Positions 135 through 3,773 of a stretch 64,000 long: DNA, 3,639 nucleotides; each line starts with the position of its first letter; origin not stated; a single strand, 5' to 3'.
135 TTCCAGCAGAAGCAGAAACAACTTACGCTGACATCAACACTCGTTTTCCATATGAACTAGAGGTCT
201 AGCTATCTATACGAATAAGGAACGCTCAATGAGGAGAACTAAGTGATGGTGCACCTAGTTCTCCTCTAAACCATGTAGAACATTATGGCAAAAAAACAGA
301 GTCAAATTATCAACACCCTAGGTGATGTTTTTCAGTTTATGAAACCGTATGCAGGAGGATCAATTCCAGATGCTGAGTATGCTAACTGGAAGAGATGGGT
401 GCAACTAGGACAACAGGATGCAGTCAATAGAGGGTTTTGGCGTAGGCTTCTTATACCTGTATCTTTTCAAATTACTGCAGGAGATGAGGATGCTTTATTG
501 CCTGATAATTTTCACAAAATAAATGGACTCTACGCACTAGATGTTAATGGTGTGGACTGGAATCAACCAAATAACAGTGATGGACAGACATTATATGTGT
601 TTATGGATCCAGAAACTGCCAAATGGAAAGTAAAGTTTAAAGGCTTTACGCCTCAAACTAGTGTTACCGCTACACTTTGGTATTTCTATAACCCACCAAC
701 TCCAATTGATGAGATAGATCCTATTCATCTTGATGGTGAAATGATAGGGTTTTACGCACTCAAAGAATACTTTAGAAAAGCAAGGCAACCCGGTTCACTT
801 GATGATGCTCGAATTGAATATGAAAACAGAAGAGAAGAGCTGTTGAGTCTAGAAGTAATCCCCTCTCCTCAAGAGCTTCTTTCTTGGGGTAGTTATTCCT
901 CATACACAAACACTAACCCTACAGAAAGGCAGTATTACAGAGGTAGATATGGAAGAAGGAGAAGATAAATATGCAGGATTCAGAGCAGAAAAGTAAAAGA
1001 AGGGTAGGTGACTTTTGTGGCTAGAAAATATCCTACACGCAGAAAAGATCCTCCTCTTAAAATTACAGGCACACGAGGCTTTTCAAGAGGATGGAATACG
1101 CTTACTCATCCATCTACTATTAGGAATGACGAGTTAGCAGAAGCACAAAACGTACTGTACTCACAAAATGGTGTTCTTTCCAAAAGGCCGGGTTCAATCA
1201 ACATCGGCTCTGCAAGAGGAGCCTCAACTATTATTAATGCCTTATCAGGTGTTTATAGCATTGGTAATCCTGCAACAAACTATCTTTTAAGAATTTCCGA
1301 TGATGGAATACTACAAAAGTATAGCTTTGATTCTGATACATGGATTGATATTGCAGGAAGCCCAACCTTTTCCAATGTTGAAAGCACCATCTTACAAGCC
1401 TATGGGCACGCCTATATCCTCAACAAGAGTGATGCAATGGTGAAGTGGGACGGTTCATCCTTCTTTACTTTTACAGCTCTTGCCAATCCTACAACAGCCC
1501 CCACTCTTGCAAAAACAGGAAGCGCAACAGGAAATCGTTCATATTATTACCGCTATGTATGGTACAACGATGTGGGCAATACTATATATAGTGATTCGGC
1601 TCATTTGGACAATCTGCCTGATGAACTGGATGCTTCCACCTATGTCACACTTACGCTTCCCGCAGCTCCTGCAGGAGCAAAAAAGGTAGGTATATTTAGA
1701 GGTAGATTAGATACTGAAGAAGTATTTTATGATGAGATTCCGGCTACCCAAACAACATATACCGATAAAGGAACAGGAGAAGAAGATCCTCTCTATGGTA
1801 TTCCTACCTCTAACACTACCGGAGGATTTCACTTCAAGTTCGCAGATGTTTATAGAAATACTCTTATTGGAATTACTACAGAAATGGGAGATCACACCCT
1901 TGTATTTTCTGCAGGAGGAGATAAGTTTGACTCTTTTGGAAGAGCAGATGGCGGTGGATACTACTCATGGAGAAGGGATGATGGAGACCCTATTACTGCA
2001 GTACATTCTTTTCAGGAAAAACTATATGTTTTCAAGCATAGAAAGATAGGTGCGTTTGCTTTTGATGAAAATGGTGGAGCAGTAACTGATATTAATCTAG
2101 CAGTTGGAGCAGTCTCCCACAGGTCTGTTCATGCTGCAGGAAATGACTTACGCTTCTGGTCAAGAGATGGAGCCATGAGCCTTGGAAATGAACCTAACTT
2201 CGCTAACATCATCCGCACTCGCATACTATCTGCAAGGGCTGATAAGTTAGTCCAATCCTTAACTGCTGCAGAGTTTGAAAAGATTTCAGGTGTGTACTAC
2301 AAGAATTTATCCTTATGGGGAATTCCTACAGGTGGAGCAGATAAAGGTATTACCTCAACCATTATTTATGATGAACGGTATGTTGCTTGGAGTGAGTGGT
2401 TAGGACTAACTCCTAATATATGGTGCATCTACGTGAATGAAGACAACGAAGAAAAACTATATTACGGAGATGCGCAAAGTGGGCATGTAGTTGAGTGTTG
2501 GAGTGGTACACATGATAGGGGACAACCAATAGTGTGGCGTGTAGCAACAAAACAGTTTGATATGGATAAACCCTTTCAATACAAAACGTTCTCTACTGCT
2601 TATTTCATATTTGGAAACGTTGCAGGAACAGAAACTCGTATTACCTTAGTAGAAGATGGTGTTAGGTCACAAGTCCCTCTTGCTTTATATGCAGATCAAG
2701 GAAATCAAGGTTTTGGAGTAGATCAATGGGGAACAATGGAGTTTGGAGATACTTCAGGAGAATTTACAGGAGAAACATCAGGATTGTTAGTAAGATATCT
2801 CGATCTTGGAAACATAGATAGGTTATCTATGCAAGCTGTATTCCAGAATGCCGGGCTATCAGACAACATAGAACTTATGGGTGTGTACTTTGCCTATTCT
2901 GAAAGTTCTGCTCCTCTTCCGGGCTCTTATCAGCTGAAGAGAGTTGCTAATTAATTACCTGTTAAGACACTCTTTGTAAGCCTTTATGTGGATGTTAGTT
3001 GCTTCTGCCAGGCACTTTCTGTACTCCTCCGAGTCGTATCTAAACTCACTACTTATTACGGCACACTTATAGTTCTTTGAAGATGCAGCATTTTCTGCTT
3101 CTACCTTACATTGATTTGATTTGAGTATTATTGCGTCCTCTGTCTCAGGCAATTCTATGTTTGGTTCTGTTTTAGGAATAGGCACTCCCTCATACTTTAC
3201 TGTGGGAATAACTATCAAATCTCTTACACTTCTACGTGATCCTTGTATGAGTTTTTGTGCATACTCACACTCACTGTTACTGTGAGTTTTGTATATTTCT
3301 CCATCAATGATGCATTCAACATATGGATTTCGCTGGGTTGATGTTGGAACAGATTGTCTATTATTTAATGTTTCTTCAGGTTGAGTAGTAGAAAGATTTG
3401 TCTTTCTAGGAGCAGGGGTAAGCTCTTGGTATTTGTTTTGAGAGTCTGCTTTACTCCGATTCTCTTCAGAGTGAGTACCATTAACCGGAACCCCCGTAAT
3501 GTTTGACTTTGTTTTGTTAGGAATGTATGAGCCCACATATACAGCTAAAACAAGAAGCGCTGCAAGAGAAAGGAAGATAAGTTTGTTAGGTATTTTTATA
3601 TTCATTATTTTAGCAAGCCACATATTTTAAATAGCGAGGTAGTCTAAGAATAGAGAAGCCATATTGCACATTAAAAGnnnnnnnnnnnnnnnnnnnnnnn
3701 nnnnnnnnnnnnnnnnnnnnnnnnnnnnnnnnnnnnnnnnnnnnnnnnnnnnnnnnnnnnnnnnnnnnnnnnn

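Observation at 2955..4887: Divergently transcribed three-gene cassette of secreted Cys-rich and CAP-domain proteins embedded in the phage structural module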

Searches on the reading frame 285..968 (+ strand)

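Call 3: search_protein_families(library=pfam, proteins=[window:285-968:+], max_evalue=1)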
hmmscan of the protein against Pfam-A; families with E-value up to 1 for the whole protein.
window:285-968:+ (227 aa): 1 family
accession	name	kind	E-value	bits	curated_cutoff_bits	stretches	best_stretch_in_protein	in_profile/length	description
PF24175.2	SU10_adaptor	-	4e-05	24.6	27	1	29-184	18-175/194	SU10 adaptor protein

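Call 4: search_protein_families(library=phrogs, proteins=[window:285-968:+], max_evalue=0.1)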
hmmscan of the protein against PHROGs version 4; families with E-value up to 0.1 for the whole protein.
window:285-968:+ (227 aa): 0 families

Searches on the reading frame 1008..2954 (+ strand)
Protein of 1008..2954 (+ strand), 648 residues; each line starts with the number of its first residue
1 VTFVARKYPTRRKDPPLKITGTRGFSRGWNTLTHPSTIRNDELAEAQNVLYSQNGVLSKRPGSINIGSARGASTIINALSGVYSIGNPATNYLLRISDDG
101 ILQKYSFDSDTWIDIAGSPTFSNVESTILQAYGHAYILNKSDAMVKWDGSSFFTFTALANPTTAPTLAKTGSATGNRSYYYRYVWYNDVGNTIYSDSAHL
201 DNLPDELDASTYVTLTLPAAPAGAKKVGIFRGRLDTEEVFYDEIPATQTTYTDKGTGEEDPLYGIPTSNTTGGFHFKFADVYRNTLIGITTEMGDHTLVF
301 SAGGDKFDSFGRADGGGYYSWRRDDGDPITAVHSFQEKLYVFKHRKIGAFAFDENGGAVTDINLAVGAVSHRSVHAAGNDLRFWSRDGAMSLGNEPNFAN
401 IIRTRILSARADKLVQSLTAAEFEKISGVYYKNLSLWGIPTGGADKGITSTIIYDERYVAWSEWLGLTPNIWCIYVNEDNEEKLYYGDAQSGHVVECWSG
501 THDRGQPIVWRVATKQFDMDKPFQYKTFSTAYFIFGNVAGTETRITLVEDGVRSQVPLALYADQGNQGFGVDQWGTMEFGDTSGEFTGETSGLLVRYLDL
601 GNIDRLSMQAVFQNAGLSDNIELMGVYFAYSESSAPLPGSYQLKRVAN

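Call 3: search_protein_families(library=pfam, proteins=[window:1008-2954:+], max_evalue=1)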
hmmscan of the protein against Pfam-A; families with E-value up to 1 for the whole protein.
window:1008-2954:+ (648 aa): 0 families

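Call 4: search_protein_families(library=phrogs, proteins=[window:1008-2954:+], max_evalue=0.1)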
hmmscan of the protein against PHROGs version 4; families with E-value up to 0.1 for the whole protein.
window:1008-2954:+ (648 aa): 1 family
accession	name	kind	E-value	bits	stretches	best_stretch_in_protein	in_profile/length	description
phrog_12069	-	unknown function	0.011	17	0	106-162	19-72/90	-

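Call 38: find_related_loci(query=A3, collection=viral_contigs, flank=10000)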
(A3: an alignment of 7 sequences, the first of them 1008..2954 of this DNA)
Query A3 (648 aa) in viral_contigs; peptide patterns used: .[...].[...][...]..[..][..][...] (x = any residue, [..] = any of these).
125 stretches matched a pattern; 96 encode a relative of the query (tblastn E <= 1e-3); the best 80 are kept; 80 distinct loci.
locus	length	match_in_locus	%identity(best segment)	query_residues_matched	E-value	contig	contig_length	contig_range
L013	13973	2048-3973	69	4-646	0e+0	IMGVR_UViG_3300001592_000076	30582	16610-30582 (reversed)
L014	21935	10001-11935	62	4-645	0e+0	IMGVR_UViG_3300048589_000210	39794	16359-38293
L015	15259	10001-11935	62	4-645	0e+0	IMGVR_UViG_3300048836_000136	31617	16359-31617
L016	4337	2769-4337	69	6-528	0e+0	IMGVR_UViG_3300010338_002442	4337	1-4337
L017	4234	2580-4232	68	3-471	3e-140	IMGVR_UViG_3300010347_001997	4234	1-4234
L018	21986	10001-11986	28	7-648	2e-44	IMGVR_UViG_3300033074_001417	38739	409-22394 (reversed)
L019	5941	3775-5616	27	25-634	3e-41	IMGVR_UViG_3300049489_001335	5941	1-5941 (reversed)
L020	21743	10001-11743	27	7-583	3e-40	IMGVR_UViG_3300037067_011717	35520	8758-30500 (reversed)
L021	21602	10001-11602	27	10-541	7e-38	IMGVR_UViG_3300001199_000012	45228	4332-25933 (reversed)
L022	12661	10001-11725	27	11-583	1e-36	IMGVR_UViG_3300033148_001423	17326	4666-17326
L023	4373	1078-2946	26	12-626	6e-36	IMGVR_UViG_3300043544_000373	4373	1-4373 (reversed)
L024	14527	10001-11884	26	1-626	2e-35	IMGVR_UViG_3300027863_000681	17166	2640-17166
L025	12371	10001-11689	27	28-585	6e-35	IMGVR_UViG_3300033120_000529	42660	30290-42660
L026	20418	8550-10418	26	12-626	1e-34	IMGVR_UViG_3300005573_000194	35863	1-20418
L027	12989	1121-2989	26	15-626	2e-34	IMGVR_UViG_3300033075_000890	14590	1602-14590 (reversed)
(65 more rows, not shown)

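Call 89: search_protein_families(library=pfam, proteins=[L013:5834-6133:-, L026:10512-10790:-], max_evalue=5)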
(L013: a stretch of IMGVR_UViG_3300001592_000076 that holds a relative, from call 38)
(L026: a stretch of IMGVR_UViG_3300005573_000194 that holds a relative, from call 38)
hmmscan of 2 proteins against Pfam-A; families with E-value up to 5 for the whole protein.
L013:5834-6133:- (99 aa): 1 family
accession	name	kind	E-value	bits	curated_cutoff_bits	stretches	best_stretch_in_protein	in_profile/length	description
PF18902.5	DUF5658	-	1.2e-05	26.4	25.2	1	11-91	2-81/82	Domain of unknown function (DUF5658)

L026:10512-10790:- (92 aa): 1 family
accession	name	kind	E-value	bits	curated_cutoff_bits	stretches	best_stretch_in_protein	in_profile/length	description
PF18902.5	DUF5658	-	1.5e-07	32.5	25.2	1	7-87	1-81/82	Domain of unknown function (DUF5658)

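Call 101: search_protein_families(library=padloc, proteins=[L014:11937-12143:-, L013:5834-6133:-], max_evalue=0.1)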
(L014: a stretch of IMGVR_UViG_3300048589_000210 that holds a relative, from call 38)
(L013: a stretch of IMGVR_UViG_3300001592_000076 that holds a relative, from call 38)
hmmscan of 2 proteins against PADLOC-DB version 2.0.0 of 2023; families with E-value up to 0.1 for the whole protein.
L014:11937-12143:- (68 aa): 0 families

L013:5834-6133:- (99 aa): 0 families

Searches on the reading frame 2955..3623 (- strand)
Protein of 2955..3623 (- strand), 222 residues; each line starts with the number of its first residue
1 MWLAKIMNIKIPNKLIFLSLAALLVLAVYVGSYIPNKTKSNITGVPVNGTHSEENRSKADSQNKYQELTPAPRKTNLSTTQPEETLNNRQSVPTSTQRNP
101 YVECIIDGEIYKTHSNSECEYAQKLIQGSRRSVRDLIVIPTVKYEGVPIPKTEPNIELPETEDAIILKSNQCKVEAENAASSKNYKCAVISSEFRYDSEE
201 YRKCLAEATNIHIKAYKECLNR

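Call 3: search_protein_families(library=pfam, proteins=[window:2955-3623:-], max_evalue=1)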
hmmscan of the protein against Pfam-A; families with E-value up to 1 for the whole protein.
window:2955-3623:- (222 aa): 1 family
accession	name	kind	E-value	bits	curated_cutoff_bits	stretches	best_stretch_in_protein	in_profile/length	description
PF12685.13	SpoIIIAH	-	0.089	13.2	30.6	1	13-92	2-60/191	SpoIIIAH-like protein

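Call 4: search_protein_families(library=phrogs, proteins=[window:2955-3623:-], max_evalue=0.1)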
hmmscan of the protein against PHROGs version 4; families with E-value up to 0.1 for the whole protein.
window:2955-3623:- (222 aa): 0 families

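Call 14: find_homologous_proteins(query=window:2955-3623:-)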
Query window:2955-3623:- (222 aa): 1 proteins with E <= 0.001 among 172 candidates.
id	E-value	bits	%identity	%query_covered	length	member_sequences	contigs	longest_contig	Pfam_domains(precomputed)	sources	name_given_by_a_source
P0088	3.1e-141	486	100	100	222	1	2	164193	-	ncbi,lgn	-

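Call 16: find_encoding_contigs(protein=P0088, flank=10000, max_places=3)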
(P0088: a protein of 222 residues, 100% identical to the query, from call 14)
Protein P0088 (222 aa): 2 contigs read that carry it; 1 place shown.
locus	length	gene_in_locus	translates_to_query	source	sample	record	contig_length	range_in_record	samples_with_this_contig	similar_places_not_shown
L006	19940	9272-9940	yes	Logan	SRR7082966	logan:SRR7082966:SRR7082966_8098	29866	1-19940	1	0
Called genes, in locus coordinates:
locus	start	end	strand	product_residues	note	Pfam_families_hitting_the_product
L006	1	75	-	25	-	?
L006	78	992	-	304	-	-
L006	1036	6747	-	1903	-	PF18812:PBECR3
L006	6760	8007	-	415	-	-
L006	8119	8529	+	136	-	-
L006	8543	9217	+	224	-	-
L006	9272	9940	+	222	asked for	-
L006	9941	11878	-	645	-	-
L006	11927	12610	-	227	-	-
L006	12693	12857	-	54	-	-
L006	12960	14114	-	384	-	PF17236:SU10_MCP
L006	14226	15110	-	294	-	-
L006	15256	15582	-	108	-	-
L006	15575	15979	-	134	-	-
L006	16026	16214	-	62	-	-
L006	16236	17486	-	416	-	-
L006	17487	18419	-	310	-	-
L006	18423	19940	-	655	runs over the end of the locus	PF23899:SU10_portal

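Call 55: search_protein_families(library=ncbifam, proteins=[window:2955-3623:-], max_evalue=0.1)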
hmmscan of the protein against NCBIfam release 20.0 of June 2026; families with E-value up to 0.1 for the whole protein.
window:2955-3623:- (222 aa): 0 families

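Call 57: search_protein_representatives(protein=window:2955-3623:-)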
Query: 222 residues. Proteins with E-value up to 0.001 (for the whole library): 2; up to 1e-10: 1; up to 1e-30: 1. The best 2 are listed.
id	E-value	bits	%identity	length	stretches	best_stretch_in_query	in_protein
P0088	9.9e-142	485.8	100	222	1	1-222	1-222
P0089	1.0e-07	48.2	40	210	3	10-55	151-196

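Call 78: search_solved_structures(query=window:2955-3623:-, max_evalue=5)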
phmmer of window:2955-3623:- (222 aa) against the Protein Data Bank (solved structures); distinct sequences matched with E-value up to 5: 7.
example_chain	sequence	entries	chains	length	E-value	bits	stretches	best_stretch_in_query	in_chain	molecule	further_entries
5z8i_A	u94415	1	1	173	0.041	16.7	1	108-214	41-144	Heat shock protein SSA1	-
31gn_A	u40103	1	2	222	0.55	13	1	108-186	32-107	Import motor subunit, mitochondrial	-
4wv5_A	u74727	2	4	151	0.76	12.6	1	108-210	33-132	Heat shock 70 kDa protein 1A/1B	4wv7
6k39_A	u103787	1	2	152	0.78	12.6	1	108-210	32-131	Heat shock 70 kDa protein 1A,Aminoacyl tRNA synthase complex-interacting multifunctional p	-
6jpv_A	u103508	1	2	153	0.79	12.5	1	108-210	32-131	Heat shock 70 kDa protein 1A,Aminoacyl tRNA synthase complex-interacting multifunctional p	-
6hab_A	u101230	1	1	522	1.3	11.8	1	107-208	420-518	Endoplasmic reticulum chaperone BiP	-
7a4u_A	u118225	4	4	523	1.3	11.8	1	107-208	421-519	Endoplasmic reticulum chaperone BiP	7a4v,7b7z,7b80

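Call 86: search_protein_families(library=phrogs, proteins=[L006:14226-15110:-, L006:15256-15582:-, L006:15575-15979:-, L006:16236-17486:-, L006:17487-18419:-], max_evalue=0.01)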
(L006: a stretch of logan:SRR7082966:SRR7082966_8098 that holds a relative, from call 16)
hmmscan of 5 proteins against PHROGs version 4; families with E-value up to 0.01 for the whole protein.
L006:14226-15110:- (294 aa): 1 family
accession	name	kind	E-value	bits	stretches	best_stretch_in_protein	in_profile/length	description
phrog_13377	-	head and packaging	0.0021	18.2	1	124-178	24-77/431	virion structural protein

L006:15256-15582:- (108 aa): 0 families

L006:15575-15979:- (134 aa): 1 family
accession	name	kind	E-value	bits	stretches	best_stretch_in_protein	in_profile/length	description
phrog_13904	-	unknown function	0.0089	16.8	0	82-132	48-96/148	-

L006:16236-17486:- (416 aa): 0 families

L006:17487-18419:- (310 aa): 0 families

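Call 101: search_protein_families(library=padloc, proteins=[window:2955-3623:-], max_evalue=0.1)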
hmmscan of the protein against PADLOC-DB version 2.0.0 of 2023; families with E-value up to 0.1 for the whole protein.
window:2955-3623:- (222 aa): 0 families
